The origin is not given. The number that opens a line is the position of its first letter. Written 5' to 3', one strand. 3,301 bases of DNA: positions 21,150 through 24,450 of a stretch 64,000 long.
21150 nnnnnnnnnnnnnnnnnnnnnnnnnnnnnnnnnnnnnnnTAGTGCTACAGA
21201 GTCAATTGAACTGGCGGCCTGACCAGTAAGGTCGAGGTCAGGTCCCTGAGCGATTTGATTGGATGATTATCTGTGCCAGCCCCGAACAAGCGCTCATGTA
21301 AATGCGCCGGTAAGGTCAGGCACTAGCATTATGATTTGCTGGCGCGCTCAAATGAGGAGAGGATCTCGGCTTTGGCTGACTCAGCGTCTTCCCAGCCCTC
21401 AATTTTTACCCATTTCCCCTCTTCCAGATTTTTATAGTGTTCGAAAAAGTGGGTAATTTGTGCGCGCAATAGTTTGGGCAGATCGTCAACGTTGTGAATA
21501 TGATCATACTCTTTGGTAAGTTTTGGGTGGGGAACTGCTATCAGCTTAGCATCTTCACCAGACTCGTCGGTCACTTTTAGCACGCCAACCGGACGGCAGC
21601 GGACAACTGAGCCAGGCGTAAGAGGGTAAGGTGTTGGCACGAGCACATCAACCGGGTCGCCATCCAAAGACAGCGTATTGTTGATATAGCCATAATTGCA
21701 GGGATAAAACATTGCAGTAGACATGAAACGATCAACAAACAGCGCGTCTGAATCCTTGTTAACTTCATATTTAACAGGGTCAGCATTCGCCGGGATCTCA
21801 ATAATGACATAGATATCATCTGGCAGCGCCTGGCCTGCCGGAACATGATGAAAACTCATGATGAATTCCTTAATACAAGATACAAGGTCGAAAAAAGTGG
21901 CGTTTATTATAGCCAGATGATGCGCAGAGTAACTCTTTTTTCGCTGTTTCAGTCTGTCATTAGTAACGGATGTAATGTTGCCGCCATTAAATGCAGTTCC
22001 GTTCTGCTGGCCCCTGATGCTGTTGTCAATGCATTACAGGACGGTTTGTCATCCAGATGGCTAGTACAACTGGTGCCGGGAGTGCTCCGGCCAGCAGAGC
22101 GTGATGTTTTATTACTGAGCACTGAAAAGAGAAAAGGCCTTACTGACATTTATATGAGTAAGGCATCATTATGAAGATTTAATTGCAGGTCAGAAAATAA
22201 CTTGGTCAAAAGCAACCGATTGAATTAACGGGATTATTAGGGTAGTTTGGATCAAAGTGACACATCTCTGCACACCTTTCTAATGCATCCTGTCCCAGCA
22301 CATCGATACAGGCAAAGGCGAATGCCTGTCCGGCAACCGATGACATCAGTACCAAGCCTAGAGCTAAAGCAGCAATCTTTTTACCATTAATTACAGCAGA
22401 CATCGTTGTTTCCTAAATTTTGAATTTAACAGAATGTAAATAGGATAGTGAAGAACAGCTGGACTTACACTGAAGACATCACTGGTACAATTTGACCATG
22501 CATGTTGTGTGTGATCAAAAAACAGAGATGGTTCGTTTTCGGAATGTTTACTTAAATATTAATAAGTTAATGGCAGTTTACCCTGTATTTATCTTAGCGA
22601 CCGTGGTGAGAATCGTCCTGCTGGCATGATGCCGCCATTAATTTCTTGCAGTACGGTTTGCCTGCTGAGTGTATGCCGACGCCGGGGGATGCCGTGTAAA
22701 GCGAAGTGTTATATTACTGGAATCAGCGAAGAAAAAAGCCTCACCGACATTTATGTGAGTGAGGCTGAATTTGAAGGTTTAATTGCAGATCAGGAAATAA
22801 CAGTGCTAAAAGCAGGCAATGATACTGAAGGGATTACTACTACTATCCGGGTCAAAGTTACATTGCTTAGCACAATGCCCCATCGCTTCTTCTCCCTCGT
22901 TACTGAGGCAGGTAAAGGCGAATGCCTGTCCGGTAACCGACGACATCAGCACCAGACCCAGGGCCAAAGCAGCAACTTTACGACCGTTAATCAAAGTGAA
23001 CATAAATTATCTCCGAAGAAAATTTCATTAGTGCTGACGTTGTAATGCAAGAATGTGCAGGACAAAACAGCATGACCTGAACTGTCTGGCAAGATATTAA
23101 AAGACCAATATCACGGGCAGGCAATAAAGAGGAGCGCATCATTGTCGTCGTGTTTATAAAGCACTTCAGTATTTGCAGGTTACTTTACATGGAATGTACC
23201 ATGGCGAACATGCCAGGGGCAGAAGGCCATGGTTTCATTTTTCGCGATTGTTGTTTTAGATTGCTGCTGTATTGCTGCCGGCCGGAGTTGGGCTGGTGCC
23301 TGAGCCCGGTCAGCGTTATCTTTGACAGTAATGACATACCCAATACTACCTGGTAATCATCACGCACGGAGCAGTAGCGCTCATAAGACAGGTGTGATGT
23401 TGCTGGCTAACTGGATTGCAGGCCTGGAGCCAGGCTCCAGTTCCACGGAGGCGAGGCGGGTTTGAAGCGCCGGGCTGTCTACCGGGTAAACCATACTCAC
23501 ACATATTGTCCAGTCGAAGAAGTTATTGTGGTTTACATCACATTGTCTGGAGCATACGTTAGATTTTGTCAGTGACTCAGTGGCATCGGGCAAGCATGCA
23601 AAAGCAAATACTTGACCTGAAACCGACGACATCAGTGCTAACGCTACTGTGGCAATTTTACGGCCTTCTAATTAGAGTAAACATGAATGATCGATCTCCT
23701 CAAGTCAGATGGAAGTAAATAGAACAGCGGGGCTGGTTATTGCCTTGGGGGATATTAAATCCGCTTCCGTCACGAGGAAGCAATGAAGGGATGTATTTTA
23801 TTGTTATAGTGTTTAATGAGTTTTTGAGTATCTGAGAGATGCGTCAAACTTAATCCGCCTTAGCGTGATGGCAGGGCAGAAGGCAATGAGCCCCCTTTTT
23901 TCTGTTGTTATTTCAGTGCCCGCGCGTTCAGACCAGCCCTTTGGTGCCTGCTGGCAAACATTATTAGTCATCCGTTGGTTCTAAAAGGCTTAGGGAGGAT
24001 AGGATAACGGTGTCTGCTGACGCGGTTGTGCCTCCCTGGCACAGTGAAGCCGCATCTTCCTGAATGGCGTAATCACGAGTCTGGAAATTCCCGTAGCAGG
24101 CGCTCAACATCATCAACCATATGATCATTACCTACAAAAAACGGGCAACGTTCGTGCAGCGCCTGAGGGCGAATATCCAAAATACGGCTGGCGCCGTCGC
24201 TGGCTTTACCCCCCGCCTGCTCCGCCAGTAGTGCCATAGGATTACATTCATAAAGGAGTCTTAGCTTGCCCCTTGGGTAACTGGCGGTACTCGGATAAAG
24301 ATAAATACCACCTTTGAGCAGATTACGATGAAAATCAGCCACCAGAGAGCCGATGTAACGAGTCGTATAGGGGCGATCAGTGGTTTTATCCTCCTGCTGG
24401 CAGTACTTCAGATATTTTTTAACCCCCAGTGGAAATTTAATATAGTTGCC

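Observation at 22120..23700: Tandem array of three paralogous small secreted 4-cysteine peptide genes replacing the ytfQRT-yjfF locus between ppa and fbp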

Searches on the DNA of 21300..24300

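Call 57: search_rna_families(source=window, start=21300, end=24300, threshold=evalue, max_evalue=5)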
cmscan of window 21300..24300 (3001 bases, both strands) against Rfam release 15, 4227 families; matches with E-value up to 5: 3.
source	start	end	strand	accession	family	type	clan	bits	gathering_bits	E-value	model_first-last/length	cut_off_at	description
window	23763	23840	+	RF00318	snoZ175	Gene; snRNA; snoRNA; CD-box;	-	21.9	43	4.2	1-81/81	no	Small nucleolar RNA Z175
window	23404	23445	+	RF03825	mir-2335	Gene; miRNA;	-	20.2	90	1.7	12-59/69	no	mir-2335 microRNA precursor family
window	23267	23299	+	RF02186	ST7-OT3_4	Gene; lncRNA;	-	13.6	80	4.7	1-73/73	no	ST7 overlapping transcript 3 conserved region 4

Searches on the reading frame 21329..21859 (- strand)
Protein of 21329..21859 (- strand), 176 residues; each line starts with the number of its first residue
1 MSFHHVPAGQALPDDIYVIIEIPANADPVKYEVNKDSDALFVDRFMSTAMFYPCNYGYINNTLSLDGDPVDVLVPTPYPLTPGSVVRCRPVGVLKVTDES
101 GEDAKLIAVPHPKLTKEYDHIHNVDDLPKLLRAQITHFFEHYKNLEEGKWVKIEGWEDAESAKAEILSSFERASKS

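Call 14: find_related_loci(query=window:21329-21859:-, collection=genome_contigs, flank=8000)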
Query window:21329-21859:- (176 aa) in genome_contigs; peptide patterns used: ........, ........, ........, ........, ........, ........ (x = any residue, [..] = any of these).
600 stretches matched a pattern (row limit reached: there are more); 528 encode a relative of the query (tblastn E <= 1e-3); the best 80 are kept; 80 distinct loci.
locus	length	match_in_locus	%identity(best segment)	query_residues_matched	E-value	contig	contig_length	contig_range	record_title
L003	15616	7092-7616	85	1-175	1e-102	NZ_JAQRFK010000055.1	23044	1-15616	Xenorhabdus sp. IM139775 RM12_55, whole genome shotgun sequence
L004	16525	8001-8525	83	1-175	8e-102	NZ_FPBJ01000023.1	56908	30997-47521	Xenorhabdus koppenhoeferi strain DSM 18168, whole genome shotgun sequence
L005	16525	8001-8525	83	1-175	9e-102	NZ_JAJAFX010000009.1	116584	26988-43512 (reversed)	Photorhabdus temperata strain DSM 14550 D1091455_108_9, whole genome shotgun sequence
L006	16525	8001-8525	83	1-175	1e-101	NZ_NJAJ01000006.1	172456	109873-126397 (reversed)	Xenorhabdus stockiae strain DSM 17904 Xsto_6, whole genome shotgun sequence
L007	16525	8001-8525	82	1-175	4e-101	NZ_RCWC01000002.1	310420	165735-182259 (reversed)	Photorhabdus noenieputensis strain DSM 25462 scaffold_0002, whole genome shotgun sequence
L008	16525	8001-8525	82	1-175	1e-100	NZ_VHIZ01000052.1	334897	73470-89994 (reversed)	Pantoea anthophila strain LMG 2558 Contig180_1, whole genome shotgun sequence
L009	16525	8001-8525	82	1-175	2e-100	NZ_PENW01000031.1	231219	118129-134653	Proteus cibi strain FJ2001126-3 scaffold12, whole genome shotgun sequence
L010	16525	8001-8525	82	1-175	2e-100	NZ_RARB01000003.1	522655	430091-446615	Pantoea piersonii strain IIIF1SW-P2 scaffold3.1, whole genome shotgun sequence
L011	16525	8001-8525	83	1-175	2e-100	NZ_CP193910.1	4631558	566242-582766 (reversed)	Pantoea allii strain LMG24248 chromosome, complete genome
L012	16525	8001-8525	82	1-175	3e-100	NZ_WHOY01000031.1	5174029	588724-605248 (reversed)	Pantoea sp. BAV 3049 NODE_125_length_5173969_cov_38.362724, whole genome shotgun sequence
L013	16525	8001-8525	82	1-175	4e-100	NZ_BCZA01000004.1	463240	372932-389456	Pantoea agglomerans NBRC 102470, whole genome shotgun sequence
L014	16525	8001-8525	82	1-175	5e-100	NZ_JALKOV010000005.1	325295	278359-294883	Pantoea dispersa strain S68 contig00005, whole genome shotgun sequence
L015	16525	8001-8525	82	1-175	4e-100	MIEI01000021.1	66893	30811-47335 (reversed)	Pantoea brenneri strain LMG 5343 LMG_5343_Contig0021_, whole genome shotgun sequence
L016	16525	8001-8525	82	1-175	4e-100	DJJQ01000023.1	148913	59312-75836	MAG TPA_asm: Candidatus Pantoea astica isolate UBA6564 UBA6564_contig_37, whole genome shotgun sequence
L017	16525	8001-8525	82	1-175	7e-100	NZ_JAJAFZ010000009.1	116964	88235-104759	Photorhabdus kayaii strain DSM 15194 D1071519_102_9, whole genome shotgun sequence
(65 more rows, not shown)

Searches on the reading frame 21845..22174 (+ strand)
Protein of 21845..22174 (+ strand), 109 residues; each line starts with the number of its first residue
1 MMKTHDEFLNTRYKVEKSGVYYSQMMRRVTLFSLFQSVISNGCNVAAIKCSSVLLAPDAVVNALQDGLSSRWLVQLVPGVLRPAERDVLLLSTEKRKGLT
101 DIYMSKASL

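Call 90: search_protein_families(library=pfam, proteins=[window:21845-22174:+], max_evalue=1)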
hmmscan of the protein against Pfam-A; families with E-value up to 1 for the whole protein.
window:21845-22174:+ (109 aa): 0 families

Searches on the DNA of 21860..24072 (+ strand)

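Call 24: search_dna_similar(query=window:21860-24072:+, collection=ecoli_genomes, mode=distant, max_evalue=0.01, max_rows=10)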
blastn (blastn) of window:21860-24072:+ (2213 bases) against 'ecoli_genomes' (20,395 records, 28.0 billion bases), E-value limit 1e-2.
No match.

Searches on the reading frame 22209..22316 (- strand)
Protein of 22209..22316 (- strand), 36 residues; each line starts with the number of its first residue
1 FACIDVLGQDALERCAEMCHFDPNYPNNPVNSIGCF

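Call 60: predict_structure(alignment_id=A7)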
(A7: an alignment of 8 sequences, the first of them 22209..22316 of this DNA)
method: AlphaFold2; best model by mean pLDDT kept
length: 36 residues; sequences in the alignment: 8
mean_pLDDT: 77.0   pTM: 0.39
mean pLDDT of the five models: 77.0, 73.9, 73.6, 66.3, 60.4
residues with pLDDT >= 90: 0; 70-90: 29; 50-70: 7; < 50: 0
segments of 3 or more residues with pLDDT < 50: none
pLDDT, mean of each block of 10 residues (from residue 1): 82 82 68 76
secondary structure, 60 per line:
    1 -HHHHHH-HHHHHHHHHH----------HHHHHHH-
elements in order: H2-7 H9-18 H29-35

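Call 62: fold_search(model_id=the predicted structure, library=pdb)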
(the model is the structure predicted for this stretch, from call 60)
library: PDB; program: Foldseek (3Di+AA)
matches with E <= 10: 0; with E <= 0.001: 0
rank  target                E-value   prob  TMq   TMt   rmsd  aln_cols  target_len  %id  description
